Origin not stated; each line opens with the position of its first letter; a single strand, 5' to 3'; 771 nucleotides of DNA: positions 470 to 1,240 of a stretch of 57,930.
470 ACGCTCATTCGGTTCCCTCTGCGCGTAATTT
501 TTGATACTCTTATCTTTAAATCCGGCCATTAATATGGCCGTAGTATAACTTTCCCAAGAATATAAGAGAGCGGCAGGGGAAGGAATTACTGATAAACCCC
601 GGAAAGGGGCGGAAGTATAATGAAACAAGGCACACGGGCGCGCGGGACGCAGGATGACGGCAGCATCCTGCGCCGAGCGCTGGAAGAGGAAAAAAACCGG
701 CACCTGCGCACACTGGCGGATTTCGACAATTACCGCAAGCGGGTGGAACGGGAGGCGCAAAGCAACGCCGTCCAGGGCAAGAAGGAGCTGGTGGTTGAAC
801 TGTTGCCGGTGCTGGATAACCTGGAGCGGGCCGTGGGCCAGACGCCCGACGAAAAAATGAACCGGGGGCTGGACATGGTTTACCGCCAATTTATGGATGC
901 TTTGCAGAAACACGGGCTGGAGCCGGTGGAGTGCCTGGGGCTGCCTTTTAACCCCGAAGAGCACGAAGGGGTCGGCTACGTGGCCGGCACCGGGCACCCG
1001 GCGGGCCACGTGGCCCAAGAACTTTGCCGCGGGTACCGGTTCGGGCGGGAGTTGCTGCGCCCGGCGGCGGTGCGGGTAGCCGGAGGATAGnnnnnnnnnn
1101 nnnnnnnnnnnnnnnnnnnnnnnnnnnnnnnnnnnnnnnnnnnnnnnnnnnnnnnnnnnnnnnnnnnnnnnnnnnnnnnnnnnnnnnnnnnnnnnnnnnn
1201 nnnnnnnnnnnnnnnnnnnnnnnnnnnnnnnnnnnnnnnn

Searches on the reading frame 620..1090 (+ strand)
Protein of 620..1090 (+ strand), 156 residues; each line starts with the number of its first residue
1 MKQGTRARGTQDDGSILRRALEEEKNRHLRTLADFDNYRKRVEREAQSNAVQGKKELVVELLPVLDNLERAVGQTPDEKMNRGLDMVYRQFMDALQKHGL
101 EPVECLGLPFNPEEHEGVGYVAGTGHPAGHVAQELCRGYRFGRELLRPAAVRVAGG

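Call 27: find_related_loci(query=window:620-1090:+, collection=genome_contigs, flank=10000)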
Query window:620-1090:+ (156 aa) in genome_contigs; peptide patterns used: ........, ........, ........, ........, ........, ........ (x = any residue, [..] = any of these).
599 stretches matched a pattern (row limit reached: there are more); 572 encode a relative of the query (tblastn E <= 1e-3); the best 80 are kept; 80 distinct loci.
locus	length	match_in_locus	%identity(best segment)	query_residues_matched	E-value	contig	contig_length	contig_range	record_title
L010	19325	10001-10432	62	11-154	7e-55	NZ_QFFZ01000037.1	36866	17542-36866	Pelotomaculum propionicicum strain MGP Pmgp_37, whole genome shotgun sequence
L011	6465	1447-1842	47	24-153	3e-35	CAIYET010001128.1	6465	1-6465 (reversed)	MAG: Candidatus Hydrogenedentes bacterium isolate MJ-time_bin-1056 genome assembly, contig: bin-1056:1128/1133, whole ge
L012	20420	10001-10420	46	21-154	2e-33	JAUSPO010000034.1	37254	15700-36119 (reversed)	MAG: Bacillota bacterium isolate E21_metabat.bin.75 E21_k141_338131, whole genome shotgun sequence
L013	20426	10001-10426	45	15-154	8e-32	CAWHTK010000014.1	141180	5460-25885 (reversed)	MAG: Blastocatellia bacterium isolate MFD09206.bin.2.102 genome assembly, contig: contig_3459, whole genome shotgun sequ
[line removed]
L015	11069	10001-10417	45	22-156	1e-30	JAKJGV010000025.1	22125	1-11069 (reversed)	MAG: Verrucomicrobia bacterium isolate UR.bin260 NODE_25_length_22125_cov_3.445437, whole genome shotgun sequence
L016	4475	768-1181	42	17-156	2e-30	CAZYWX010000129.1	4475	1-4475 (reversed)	MAG TPA_asm: uncultured Methanoculleus sp. isolate binchicken_co157_550 genome assembly, contig: NODE_47803_length_4475_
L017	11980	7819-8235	38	17-153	4e-30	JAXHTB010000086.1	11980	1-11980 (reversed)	MAG: Spirochaetota bacterium isolate MAG13_tar_biofilm MAG13_86, whole genome shotgun sequence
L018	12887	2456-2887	40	17-155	3e-30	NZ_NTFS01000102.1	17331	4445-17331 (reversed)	Brunnivagina elsteri CCALA 953 scaffold102, whole genome shotgun sequence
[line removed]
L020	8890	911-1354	43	10-153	4e-30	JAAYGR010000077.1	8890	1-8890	MAG: Bacillota bacterium isolate AS09scLD_252 53458_AS09, whole genome shotgun sequence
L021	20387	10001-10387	45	29-154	5e-30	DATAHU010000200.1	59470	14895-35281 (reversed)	MAG TPA_asm: Polyangiaceae bacterium isolate SMAG_U6865 k141_3733434, whole genome shotgun sequence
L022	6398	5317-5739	43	20-153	3e-30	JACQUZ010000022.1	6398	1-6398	MAG: Deltaproteobacteria bacterium isolate NC_groundwater_1450_Ag_S-0.65um_64_25 S_p65_S5_coassembly_k141_655138, whole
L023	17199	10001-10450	40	11-155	1e-29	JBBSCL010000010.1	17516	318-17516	MAG: Leptolyngbyales cyanobacterium isolate metawrap_la6_18 metawrap_la6_18_K_1321316_L_17516_cov_44.0305, whole genome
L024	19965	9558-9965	40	25-156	7e-30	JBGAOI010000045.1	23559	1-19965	MAG: Polyangium sp. isolate MAG_MBR_AS.73 MBRAS-73_NODE_45_length_23559_cov_3.509326, whole genome shotgun sequence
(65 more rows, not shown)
